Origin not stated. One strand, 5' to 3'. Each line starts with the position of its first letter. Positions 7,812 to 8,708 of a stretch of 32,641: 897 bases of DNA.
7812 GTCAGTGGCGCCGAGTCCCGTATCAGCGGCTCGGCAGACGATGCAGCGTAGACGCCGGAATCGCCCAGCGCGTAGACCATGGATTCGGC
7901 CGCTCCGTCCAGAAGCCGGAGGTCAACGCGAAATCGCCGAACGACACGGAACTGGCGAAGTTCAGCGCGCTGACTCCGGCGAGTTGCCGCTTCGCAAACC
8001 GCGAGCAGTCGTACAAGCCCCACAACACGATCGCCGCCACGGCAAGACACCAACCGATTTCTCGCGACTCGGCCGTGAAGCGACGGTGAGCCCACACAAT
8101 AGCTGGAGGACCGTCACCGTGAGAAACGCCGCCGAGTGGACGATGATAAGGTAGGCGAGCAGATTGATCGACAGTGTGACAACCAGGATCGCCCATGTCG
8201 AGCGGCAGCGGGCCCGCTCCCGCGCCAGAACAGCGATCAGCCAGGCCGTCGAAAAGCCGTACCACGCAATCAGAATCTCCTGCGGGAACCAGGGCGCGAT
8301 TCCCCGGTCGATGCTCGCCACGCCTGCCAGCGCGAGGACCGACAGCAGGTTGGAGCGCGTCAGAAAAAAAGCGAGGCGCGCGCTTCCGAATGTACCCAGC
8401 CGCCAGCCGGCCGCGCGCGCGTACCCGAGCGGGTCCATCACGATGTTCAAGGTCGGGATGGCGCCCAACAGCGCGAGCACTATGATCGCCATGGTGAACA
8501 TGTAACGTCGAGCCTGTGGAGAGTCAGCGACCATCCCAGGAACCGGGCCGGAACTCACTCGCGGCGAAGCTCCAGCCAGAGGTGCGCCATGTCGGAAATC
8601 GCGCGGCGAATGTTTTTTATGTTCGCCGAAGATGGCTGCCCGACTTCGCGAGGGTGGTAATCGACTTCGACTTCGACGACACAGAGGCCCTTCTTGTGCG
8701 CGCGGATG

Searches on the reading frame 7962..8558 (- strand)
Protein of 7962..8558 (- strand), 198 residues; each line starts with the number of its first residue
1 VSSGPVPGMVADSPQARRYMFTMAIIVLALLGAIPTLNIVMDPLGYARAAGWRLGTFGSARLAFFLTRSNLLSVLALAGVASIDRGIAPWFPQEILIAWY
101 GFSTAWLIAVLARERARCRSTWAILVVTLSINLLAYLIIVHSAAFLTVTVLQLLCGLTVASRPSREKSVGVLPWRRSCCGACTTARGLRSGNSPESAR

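Call 73: search_protein_families(library=pfam, proteins=[window:7962-8558:-], max_evalue=1)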
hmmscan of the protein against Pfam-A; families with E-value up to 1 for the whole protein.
window:7962-8558:- (198 aa): 1 family
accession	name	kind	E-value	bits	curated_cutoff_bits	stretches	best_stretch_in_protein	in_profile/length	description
PF23296.1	DUF7079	-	0.13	13.1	27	1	97-135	59-97/110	Domain of unknown function (DUF7079)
